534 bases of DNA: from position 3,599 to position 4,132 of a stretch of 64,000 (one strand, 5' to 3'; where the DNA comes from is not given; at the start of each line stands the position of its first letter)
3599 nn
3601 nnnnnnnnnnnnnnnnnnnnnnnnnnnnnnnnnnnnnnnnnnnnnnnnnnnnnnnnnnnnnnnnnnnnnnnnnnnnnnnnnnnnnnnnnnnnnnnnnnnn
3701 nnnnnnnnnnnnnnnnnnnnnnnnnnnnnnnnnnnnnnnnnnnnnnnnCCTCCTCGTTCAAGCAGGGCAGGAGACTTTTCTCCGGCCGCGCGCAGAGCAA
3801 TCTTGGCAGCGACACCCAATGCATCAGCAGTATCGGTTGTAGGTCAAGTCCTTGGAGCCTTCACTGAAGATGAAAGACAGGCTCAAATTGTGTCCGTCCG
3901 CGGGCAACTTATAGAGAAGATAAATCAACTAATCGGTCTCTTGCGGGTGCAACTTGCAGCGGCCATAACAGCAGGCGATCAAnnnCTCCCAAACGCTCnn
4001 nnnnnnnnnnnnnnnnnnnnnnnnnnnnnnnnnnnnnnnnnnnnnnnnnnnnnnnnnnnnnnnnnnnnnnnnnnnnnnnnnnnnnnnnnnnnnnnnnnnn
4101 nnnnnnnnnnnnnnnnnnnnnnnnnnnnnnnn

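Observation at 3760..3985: Conserved ~45-aa C-terminal tail shared by the two giant secreted proteins (second copy 9500-9692): candidate novel sorting/anchoring module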

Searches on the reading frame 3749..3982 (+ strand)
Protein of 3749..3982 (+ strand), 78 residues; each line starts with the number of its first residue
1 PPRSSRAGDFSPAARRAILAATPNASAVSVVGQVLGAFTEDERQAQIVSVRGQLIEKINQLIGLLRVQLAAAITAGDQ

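Call 11: find_homologous_proteins(query=A1, max_evalue=0.01)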
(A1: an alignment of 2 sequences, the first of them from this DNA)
Query A1 (2 sequences): 48 candidates shared short words with the query, none scored E <= 0.01.

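Call 15: find_related_loci(query=A1, collection=genome_contigs, flank=6000)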
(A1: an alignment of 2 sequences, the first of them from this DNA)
Query A1 (78 aa) in genome_contigs; peptide patterns used: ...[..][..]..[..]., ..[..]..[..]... (x = any residue, [..] = any of these).
195 stretches matched a pattern; 2 encode a relative of the query (tblastn E <= 1e-3); 2 distinct loci.
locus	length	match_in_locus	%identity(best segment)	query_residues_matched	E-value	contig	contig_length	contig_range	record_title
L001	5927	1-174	76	22-78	2e-22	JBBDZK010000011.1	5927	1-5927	MAG: Parcubacteria group bacterium isolate LejiaD_47_23 Lejia_D_18200_length_5927_cov_13, whole genome shotgun sequence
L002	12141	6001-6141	62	26-72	4e-14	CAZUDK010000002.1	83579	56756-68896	MAG TPA_asm: uncultured Candidatus Saccharibacteria bacterium isolate SRP263527_co2_167 genome assembly, contig: NODE_17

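Call 18: search_protein_families(library=ncbifam, proteins=[window:3749-3982:+], max_evalue=10)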
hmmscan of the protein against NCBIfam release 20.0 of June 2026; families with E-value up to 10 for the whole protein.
seq(78 aa): 1 family
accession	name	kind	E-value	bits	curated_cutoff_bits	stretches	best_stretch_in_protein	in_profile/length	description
TIGR00758.1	UDG_fam4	subfamily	0.085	12.6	125.3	1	16-68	12-63/173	uracil-DNA glycosylase, family 4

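Call 19: search_protein_families(library=pfam, proteins=[window:3749-3982:+], max_evalue=10)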
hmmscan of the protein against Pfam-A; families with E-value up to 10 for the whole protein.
seq(78 aa): 0 families

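Call 30: search_protein_representatives(alignment_id=A1)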
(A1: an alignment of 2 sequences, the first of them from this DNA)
Query: 2 sequences, 81 profile positions. Proteins with E-value up to 0.001 (for the whole library): 51; up to 1e-10: 9; up to 1e-30: 1. The best 51 are listed.
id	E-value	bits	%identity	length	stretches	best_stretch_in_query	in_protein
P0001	2.4e-38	146.4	-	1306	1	1-77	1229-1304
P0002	1.6e-18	82.8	-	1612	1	25-81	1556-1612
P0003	2.1e-14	69.6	-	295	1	27-77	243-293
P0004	5.2e-14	68.4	-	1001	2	1-40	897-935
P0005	5.1e-13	65.2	-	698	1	4-77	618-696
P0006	7.0e-12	61.6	-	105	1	10-77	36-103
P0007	1.0e-11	61.0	-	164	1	16-77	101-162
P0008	1.2e-11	60.8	-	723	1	3-77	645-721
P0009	3.2e-11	59.5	-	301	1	17-74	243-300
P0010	2.1e-10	56.8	-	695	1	3-77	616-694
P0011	4.5e-10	55.8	-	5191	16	24-43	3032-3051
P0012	5.1e-10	55.6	-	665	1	4-77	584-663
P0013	5.7e-10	55.4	-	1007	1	27-73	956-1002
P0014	1.1e-09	54.5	-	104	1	26-77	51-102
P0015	4.8e-09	52.5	-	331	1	8-79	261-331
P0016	1.5e-08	50.9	-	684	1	4-77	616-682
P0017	3.1e-08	49.9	-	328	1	30-76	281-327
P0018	3.9e-08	49.6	-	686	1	8-77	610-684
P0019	7.0e-08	48.7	-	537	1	10-77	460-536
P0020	1.5e-07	47.7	-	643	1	23-77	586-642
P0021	3.0e-07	46.7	-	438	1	16-72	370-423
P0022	4.2e-07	46.3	-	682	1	20-72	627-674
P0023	5.7e-07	45.8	-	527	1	33-72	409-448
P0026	2.2e-06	43.9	-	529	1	3-72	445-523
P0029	3.9e-06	43.2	-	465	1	4-75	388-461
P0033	7.6e-06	42.2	-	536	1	7-77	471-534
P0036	1.8e-05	41.0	-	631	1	23-76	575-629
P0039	4.8e-05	39.7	-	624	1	11-78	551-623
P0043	1.2e-04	38.4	-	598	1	29-71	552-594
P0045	1.9e-04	37.7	-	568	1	16-77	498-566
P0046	3.4e-04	36.9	-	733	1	32-73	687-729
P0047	3.6e-04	36.8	-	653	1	24-70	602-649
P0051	8.9e-04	35.6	-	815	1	24-73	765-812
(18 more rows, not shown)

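Call 37: find_encoding_contigs(protein=P0002, flank=10000, max_places=4)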
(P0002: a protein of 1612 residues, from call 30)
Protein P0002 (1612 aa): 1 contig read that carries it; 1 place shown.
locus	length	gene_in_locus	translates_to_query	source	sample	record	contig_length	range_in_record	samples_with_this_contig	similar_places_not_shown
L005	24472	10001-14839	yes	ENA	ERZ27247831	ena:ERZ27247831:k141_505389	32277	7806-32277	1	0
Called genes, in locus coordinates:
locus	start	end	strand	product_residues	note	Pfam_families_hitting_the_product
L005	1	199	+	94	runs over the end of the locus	-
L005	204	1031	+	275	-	PF02518:HATPase_c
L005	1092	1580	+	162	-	PF00293:NUDIX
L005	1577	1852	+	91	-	PF01022:HTH_5, PF12840:HTH_20 (weak), PF13412:HTH_24 (weak)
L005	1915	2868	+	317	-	PF00579:tRNA-synt_1b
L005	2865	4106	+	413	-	PF01336:tRNA_anti-codon, PF00152:tRNA-synt_2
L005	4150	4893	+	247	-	PF02616:SMC_ScpA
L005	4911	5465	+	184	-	PF04079:SMC_ScpB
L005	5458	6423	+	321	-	PF00768:Peptidase_S11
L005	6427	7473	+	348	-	PF00953:Glycos_transf_4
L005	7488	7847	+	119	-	PF18924:DUF5674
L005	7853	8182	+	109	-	-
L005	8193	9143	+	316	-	PF01073:3Beta_HSD, PF01370:Epimerase, PF02719:Polysacc_synt_2, PF04321:RmlD_sub_bind, PF05368:NmrA (faint), PF13460:NAD_binding_10 (weak), PF16363:GDP_Man_Dehyd, PF07993:NAD_binding_4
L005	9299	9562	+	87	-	PF01022:HTH_5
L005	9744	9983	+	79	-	-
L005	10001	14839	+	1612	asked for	PF22148:Fervidolysin_NPro-like, PF00082:Peptidase_S8, PF07523:Big_3 (weak), PF13860:FlgD_ig (weak), PF02494:HYR, PF16403:Bact_surface_Ig-like, PF02494:HYR (weak), PF16403:Bact_surface_Ig-like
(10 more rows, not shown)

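Call 40: search_protein_families(library=pfam, alignment_id=A4, max_evalue=0.001)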
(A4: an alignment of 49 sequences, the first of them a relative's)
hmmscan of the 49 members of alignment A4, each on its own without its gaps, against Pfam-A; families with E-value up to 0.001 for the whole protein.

A. member 1, P0002 (1612 aa): 7 families
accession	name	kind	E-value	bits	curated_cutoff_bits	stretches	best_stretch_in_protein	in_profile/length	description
PF00082.27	Peptidase_S8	-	4.4e-43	148.1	21.8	2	216-435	3-221/288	Subtilase family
PF16403.11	Bact_surface_Ig-like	-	2.2e-28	98.5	27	2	1085-1156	1-71/71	Bacterial surface protein, Ig-like domain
PF02494.22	HYR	-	4.1e-18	65.9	21.7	2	998-1077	2-81/81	HYR domain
PF22148.1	Fervidolysin_NPro-like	-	1.7e-11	44.8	21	1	67-150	7-81/81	Fervidolysin N-terminal prodomain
PF13860.13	FlgD_ig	-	2.2e-06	28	27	1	904-969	10-75/79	FlgD Ig-like domain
PF07523.18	Big_3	-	2.6e-06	28.1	21.2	1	805-869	3-66/68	Bacterial Ig-like domain (group 3)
PF16656.11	Pur_ac_phosph_N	-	0.0007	20.6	30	1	706-789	3-93/93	Purple acid Phosphatase, N-terminal domain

B. families by the number of members that match (of 49 scanned): 21 families
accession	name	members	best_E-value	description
PF16403.11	Bact_surface_Ig-like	17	2e-31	Bacterial surface protein, Ig-like domain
PF13229.12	Beta_helix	11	6e-20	Right handed beta helix region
PF05048.19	NosD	6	7.2e-14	Periplasmic copper-binding protein (NosD)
PF18676.6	MBG_2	3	8.9e-57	MBG domain (YGX type)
PF11999.13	Ice_binding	3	2.4e-48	Ice-binding-like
PF18657.6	YDG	3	1.5e-33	YDG domain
PF01471.23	PG_binding_1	3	3.4e-17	Putative peptidoglycan binding domain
PF18981.6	InlK_D3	3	6.1e-06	Internalin K domain (D3/D4)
PF02494.22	HYR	2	4.1e-18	HYR domain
PF12708.12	Pect-lyase_RHGA_epim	2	8.7e-07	Rhamnogalacturonase A/epimerase, pectate lyase-like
PF00082.27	Peptidase_S8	1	4.4e-43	Subtilase family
PF18998.6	Flg_new_2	1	1.4e-13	Divergent InlB B-repeat domain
PF22148.1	Fervidolysin_NPro-like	1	1.7e-11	Fervidolysin N-terminal prodomain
PF00932.25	LTD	1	1.8e-10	Lamin Tail Domain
PF20585.4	Pectate_lyase_5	1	4.7e-10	Putative pectate lyase-like adhesive domain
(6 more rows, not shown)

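Call 41: find_encoding_contigs(protein=P0021, flank=8000, max_places=3)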
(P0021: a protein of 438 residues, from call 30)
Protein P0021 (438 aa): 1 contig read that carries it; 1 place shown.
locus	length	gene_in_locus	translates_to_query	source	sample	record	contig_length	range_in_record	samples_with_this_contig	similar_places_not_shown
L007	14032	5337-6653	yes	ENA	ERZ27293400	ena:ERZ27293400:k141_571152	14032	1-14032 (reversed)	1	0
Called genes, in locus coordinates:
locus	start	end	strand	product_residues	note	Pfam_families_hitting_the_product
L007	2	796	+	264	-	?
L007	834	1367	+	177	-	PF01327:Pep_deformylase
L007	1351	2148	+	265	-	PF00551:Formyl_trans_N, PF02911:Formyl_trans_C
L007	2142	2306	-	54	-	-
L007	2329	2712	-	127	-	PF02482:Ribosomal_S30AE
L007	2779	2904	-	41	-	-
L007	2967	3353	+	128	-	-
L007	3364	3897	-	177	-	PF04542:Sigma70_r2, PF08281:Sigma70_r4_2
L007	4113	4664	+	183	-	-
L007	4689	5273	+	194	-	PF04203:Sortase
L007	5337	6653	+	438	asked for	PF11999:Ice_binding, PF16403:Bact_surface_Ig-like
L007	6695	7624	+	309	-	PF00188:CAP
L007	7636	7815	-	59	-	-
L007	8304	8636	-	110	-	-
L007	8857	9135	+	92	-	-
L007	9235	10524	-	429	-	PF03572:Peptidase_S41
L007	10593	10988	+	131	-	PF01050:MannoseP_isomer (faint), PF07883:Cupin_2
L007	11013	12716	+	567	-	PF00999:Na_H_Exchanger, PF02254:TrkA_N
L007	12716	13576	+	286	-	PF02557:VanY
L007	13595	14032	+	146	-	?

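Call 42: find_encoding_contigs(protein=P0023, flank=8000, max_places=3)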
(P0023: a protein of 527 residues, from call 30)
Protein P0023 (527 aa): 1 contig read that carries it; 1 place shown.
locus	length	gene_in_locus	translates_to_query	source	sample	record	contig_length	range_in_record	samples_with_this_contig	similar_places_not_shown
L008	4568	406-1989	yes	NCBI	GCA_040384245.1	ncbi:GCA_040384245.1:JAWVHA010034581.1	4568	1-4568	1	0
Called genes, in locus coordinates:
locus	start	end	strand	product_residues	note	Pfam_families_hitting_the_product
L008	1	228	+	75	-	?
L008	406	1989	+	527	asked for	PF13229:Beta_helix, PF01471:PG_binding_1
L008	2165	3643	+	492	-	-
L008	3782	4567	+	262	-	?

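Call 48: find_encoding_contigs(protein=P0001, flank=10000, max_places=4)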
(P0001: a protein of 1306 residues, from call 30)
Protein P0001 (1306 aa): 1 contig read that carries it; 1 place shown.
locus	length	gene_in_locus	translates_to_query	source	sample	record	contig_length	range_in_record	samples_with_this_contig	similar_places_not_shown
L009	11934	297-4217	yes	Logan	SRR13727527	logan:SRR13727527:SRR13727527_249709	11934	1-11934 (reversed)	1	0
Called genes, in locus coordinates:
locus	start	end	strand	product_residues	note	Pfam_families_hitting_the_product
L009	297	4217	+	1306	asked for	PF00932:LTD, PF05048:NosD (faint), PF13229:Beta_helix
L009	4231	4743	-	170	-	PF04545:Sigma70_r4 (faint), PF04542:Sigma70_r2 (weak), PF08281:Sigma70_r4_2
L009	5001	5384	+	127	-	PF00072:Response_reg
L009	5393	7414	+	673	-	PF00989:PAS (weak), PF08448:PAS_4, PF13426:PAS_9, PF00512:HisKA, PF02518:HATPase_c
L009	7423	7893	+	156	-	PF20274:cREC_REC (weak), PF03709:OKR_DC_1_N (faint), PF00072:Response_reg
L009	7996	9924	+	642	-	PF11999:Ice_binding, PF13229:Beta_helix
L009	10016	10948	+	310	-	PF00188:CAP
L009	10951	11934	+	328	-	?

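Call 50: find_encoding_contigs(protein=P0018, flank=8000, max_places=3)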
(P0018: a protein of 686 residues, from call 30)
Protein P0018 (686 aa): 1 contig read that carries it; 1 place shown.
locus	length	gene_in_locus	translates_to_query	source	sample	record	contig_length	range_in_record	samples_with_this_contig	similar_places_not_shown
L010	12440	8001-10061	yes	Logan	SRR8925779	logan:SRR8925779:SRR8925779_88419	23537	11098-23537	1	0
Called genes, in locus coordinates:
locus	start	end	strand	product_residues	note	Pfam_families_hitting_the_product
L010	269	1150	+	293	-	PF01029:NusB, PF00293:NUDIX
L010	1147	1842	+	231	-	PF22935:RM44_endonuclase, PF14622:Ribonucleas_3_3, PF00636:Ribonuclease_3, PF00035:dsrm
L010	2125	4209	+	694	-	PF02463:SMC_N, PF13175:AAA_15, PF13476:AAA_23, PF13304:AAA_21 (weak)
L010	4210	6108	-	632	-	PF08206:OB_RNB, PF25049:OB_HELZ2 (faint), PF08206:OB_RNB (weak), PF17849:OB_Dis3 (weak), PF17876:CSD2, PF00773:RNB, PF00575:S1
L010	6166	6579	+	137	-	PF00886:Ribosomal_S16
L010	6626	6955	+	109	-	PF13083:KH_KhpA-B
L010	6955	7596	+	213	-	PF01746:tRNA_m1G_MT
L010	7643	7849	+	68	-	-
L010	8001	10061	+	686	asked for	PF12708:Pect-lyase_RHGA_epim (faint)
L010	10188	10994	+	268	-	PF00188:CAP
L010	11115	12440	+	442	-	?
